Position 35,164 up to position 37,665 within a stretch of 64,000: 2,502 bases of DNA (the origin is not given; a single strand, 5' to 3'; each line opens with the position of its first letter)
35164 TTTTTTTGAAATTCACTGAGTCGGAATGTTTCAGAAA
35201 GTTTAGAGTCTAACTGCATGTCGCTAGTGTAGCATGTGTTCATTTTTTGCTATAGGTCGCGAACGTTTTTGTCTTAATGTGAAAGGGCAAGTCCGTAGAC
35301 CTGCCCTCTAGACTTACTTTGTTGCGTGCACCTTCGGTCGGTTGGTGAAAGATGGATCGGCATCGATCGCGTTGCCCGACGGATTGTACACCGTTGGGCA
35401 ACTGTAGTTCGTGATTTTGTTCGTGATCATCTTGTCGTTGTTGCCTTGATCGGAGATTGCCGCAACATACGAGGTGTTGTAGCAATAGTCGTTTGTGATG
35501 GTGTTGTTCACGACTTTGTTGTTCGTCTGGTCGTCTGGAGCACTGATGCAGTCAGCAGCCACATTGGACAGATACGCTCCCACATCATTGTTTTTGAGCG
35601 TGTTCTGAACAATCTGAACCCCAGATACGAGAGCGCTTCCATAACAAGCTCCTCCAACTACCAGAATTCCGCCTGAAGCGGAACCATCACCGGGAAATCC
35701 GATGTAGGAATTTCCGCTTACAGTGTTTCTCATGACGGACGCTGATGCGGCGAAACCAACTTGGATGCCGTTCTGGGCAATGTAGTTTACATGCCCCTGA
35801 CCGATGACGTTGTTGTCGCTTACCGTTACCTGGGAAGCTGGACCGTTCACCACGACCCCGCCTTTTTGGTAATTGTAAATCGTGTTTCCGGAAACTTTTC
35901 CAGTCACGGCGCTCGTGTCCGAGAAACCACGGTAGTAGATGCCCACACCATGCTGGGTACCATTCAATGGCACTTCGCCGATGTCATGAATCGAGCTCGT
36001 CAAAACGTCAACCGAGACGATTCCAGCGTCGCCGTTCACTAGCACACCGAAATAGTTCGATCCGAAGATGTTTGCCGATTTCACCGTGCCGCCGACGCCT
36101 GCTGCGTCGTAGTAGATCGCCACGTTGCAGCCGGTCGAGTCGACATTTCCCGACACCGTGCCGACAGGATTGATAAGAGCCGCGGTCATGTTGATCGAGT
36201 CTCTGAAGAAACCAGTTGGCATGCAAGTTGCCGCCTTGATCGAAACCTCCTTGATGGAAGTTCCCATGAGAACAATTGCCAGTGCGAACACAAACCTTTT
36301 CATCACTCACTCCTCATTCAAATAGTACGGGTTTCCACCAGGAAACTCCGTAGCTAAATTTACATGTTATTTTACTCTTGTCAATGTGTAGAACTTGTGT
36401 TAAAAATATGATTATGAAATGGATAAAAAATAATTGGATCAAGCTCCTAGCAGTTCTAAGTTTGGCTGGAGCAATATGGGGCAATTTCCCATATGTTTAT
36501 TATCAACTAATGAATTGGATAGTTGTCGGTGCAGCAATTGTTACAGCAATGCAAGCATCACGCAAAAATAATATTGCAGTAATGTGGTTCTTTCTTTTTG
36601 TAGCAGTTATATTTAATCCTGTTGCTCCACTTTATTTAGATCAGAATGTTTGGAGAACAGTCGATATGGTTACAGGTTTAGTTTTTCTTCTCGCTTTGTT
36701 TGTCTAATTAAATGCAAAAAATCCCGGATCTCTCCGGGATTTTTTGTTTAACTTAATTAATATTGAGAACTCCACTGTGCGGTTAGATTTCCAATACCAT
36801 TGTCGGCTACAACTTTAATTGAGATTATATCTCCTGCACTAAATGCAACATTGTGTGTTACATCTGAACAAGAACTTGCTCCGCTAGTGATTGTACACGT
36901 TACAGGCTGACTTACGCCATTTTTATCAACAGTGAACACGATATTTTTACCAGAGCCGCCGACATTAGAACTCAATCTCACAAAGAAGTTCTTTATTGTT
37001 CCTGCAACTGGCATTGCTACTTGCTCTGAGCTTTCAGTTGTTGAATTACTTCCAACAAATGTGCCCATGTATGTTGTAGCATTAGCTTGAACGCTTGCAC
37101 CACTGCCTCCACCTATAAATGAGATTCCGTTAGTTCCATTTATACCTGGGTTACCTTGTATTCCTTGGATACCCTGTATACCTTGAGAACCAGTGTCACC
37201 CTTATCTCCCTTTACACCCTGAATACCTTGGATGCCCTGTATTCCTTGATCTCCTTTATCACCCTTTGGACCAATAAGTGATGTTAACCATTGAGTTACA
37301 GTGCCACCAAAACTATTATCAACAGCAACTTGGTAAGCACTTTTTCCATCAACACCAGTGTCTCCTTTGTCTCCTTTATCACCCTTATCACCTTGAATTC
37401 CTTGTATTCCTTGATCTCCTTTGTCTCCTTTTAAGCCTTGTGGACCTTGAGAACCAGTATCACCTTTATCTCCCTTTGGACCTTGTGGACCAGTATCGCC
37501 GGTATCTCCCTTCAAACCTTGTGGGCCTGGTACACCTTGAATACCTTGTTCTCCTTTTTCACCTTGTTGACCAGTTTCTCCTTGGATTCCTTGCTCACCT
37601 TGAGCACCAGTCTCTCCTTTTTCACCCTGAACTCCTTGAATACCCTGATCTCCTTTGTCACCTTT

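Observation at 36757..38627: Frameshifted collagen-like (GxY)~150 gene with a phage tail-fibre/BclA-type '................WLTSL' motif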

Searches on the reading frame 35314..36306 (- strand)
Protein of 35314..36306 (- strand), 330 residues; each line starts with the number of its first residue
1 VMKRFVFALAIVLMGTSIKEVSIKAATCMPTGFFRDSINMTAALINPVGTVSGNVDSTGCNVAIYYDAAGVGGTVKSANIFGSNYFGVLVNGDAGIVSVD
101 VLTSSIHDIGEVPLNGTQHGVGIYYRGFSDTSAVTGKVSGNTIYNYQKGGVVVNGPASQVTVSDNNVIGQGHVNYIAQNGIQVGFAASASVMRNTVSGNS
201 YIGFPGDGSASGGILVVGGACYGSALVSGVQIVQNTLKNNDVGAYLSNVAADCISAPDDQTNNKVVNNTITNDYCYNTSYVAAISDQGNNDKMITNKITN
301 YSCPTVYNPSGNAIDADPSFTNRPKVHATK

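Call 7: search_protein_families(library=pfam, max_evalue=0.01, proteins=[window:35314-36306:-])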
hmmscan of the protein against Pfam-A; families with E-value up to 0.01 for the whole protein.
window:35314-36306:- (330 aa): 1 family
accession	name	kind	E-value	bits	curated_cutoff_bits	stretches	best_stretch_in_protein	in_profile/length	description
PF13229.12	Beta_helix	-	0.0036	17.4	25.9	0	87-285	2-145/158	Right handed beta helix region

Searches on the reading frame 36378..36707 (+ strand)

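Call 7: search_protein_families(library=pfam, max_evalue=0.01, proteins=[window:36378-36707:+])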
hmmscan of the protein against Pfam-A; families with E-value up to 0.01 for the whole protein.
window:36378-36707:+ (109 aa): 1 family
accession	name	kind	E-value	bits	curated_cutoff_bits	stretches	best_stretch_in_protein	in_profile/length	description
PF20619.3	DUF6804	-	1.1e-19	70.9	27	1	18-108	2-91/91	Family of unknown function (DUF6804)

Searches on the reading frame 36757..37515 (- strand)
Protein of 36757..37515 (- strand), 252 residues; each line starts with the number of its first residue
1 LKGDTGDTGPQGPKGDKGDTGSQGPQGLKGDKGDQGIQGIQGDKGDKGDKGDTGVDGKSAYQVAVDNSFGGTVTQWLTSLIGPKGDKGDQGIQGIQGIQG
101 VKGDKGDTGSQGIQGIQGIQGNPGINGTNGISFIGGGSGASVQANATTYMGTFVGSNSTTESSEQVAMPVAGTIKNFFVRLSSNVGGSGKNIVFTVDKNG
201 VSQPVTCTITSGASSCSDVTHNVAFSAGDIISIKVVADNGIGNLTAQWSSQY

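Call 8: find_encoding_contigs(protein=window:36757-37515:-, flank=10000, max_places=10)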
Protein window:36757-37515:- (252 aa): no gene with exactly this product is on record in the collection.

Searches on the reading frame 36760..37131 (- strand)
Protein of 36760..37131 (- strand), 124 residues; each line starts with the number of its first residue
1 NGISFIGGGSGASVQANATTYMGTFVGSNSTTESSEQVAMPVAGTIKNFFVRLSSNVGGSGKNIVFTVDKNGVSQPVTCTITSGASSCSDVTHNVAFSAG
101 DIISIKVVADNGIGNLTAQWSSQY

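Call 7: search_protein_families(library=pfam, max_evalue=0.01, proteins=[window:36760-37131:-])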
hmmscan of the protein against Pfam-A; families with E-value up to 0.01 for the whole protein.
seq(124 aa): 0 families

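Call 10: find_homologous_proteins(query=window:36760-37131:-, max_evalue=0.001)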
Query seq(124 aa): 15 candidates shared short words with the query, none scored E <= 0.001.
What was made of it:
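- Tried and rejected: The search with the head domain found nothing (call 10).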

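Call 13: find_related_loci(query=window:36760-37131:-, collection=genome_contigs, flank=10000)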
Query seq(124 aa) (124 aa) in genome_contigs; peptide patterns used: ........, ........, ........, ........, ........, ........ (x = any residue, [..] = any of these).
353 stretches matched a pattern; 1 encode a relative of the query (tblastn E <= 1e-3); 1 distinct loci.
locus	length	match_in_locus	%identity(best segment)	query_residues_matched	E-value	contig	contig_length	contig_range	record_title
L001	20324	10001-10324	43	21-124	2e-23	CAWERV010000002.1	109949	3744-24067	MAG: uncultured Acidobacteriota bacterium isolate MFD02134.bin.2.169 genome assembly, contig: contig_109369, whole genom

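Call 16: predict_structure(protein=window:36760-37131:-)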
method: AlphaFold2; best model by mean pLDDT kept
length: 124 residues; sequences in the alignment: 1
mean_pLDDT: 61.9   pTM: 0.56
mean pLDDT of the five models: 61.9, 57.6, 56.3, 55.1, 51.8
residues with pLDDT >= 90: 0; 70-90: 29; 50-70: 82; < 50: 13
segments of 3 or more residues with pLDDT < 50: 1-11
pLDDT, mean of each block of 10 residues (from residue 1): 34 50 60 59 70 62 71 72 58 69 71 66 64
secondary structure, 60 per line:
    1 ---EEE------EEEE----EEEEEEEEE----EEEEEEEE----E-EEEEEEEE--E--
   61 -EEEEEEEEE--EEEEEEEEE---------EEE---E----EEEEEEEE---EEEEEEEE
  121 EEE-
elements in order: E4-6 E13-16 E21-29 E34-41 E48-55 E62-70 E73-81 E91-93 E102-109 E113-123
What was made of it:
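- Tried and rejected: The first single-sequence structure model was too poor to use (pLDDT 62, call 16).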

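Call 19: search_protein_representatives(protein=window:36760-37131:-)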
Query: 124 residues. Proteins with E-value up to 0.001 (for the whole library): 5787; up to 1e-10: 1499; up to 1e-30: 17. The best 150 are listed.
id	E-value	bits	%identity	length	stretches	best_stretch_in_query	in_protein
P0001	3.5e-76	269.1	34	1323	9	16-109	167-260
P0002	7.1e-70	248.8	100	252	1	1-124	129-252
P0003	4.3e-47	175.4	32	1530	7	12-111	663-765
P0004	2.8e-45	169.6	33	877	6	10-114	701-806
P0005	5.6e-43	162.2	32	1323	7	23-107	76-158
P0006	1.7e-42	160.6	30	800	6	16-113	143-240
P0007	1.5e-35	138.2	35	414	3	3-112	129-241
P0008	6.4e-35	136.2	37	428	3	3-121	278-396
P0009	1.8e-34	134.8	37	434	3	13-120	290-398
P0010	5.6e-34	133.2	34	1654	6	21-115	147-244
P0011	6.6e-34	132.9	34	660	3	27-116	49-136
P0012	2.2e-32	128.0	37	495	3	28-108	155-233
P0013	5.4e-32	126.8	34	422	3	21-108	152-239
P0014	2.3e-31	124.8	31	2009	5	26-106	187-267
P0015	4.0e-31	124.0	37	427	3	11-122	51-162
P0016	5.3e-31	123.6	40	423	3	5-108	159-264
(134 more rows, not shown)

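Call 21: search_protein_families(library=phrogs, max_evalue=0.001, proteins=[window:36760-37131:-])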
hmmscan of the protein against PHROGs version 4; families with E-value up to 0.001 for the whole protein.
seq(124 aa): 0 families

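Call 22: search_protein_families(library=pfam, max_evalue=0.01, proteins=[P0007, P0016, P0008])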
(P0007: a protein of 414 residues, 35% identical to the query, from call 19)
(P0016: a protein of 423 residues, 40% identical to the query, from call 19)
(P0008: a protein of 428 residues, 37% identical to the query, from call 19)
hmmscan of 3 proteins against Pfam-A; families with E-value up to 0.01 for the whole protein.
P0007 (414 aa): 0 families

P0016 (423 aa): 2 families
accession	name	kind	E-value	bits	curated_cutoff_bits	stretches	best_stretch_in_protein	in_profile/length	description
PF24547.1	DUF7601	-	0.0023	19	27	0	217-268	36-75/116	Domain of unknown function (DUF7601)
PF22479.2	Pam3_gp18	-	0.0078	17.1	24.2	0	345-370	20-45/101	Cyanophage baseplate Pam3 plug gp18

P0008 (428 aa): 0 families
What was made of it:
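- On BclA family (Bacillus exosporium collagen-like glycoprotein): No Pfam hit for the C-terminal domain or modules, and no PHROG hit for the C-terminal domain (calls 7, 21, 22).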

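Call 45: predict_structure(alignment_id=A2)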
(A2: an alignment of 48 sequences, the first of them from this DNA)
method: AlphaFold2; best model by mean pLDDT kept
length: 124 residues; sequences in the alignment: 48
mean_pLDDT: 94.6   pTM: 0.88
mean pLDDT of the five models: 94.6, 94.5, 94.0, 93.1, 93.0
residues with pLDDT >= 90: 108; 70-90: 15; 50-70: 1; < 50: 0
segments of 3 or more residues with pLDDT < 50: none
pLDDT, mean of each block of 10 residues (from residue 1): 88 91 85 94 97 97 98 98 98 98 97 94 95
secondary structure, 60 per line:
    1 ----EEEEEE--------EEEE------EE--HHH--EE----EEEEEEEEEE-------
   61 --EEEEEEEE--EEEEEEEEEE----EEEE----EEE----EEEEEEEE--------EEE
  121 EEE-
elements in order: E5-10 E19-22 E44-53 E63-70 E73-82 E87-90 E95-97 E102-109 E118-123
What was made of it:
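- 36757..37119 (-): C-terminal jelly-roll head domain (about 120 aa) plus the stop codon. Model pLDDT 94.6 (call 45).
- On C1q/TNF-like jelly-roll trimeric heads: Model pLDDT 94.6, pTM 0.88 (call 45).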

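Call 55: fold_search(model_id=the predicted structure, library=viral)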
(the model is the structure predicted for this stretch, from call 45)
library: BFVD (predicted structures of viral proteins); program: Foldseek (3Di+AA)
matches with E <= 10: 1885; with E <= 0.001: 269
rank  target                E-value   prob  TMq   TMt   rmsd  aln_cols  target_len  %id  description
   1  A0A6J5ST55            1.8e-11  1.00  0.84  0.15   2.5       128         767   38  Collagen triple helix repeat [uncultured Caudovirales phage]
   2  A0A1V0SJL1            1.9e-11  1.00  0.91  0.22   1.1       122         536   26  Collagen triple helix repeat motif-containing protein [Klosneuvirus KNV1]
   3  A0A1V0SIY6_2          2.6e-10  1.00  0.87  0.08   1.6       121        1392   24  Collagen triple helix repeat containing protein [Klosneuvirus KNV1]
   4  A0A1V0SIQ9            3.8e-10  1.00  0.89  0.40   1.6       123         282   31  Collagen triple helix repeat motif-containing protein [Klosneuvirus KNV1]
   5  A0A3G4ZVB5            5.7e-10  1.00  0.86  0.37   1.6       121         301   28  Uncharacterized protein (Fragment) [Edafosvirus sp.]
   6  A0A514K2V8            7.5e-10  1.00  0.83  0.27   2.3       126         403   22  Uncharacterized protein [Nitrosopumilus spindle-shaped virus]
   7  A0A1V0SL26            1.5e-09  1.00  0.79  0.42   2.5       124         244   23  Uncharacterized protein [Klosneuvirus KNV1]
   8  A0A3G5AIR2            2.9e-09  1.00  0.85  0.10   1.7       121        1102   25  Collagen-like protein [Solumvirus sp.]
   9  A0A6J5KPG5            5.6e-09  1.00  0.89  0.62   1.5       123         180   20  Major tropism determinant N-terminal domain-containing protein [uncultured Caudovirales phage]
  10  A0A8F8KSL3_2          2.0e-08  1.00  0.87  0.09   1.9       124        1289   23  Pectinesterase A/Acyl-CoA thioester hydrolase [Clandestinovirus]
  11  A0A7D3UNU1            2.2e-07  1.00  0.75  0.18   3.2       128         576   18  Collagen triple helix repeat protein [Fadolivirus FV1/VV64]
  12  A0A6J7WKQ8            1.6e-06  1.00  0.80  0.19   2.7       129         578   16  Uncharacterized protein [uncultured Caudovirales phage]
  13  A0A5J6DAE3            3.0e-06  1.00  0.68  0.41   2.7       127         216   24  Putative tail fiber protein [Erwinia phage pEp_SNUABM_08]
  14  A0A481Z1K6            3.2e-06  1.00  0.78  0.55   2.9       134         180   21  Collagen triple helix repeat protein [Mimivirus LCMiAC02]
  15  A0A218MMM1            3.2e-06  1.00  0.65  0.16   5.3       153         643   16  Uncharacterized protein [uncultured virus]
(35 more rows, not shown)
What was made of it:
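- Closest known: Collagen-repeat proteins of uncultured Caudovirales. Same: BFVD gives TM 0.84-0.91 at 26-38% identity (call 55).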
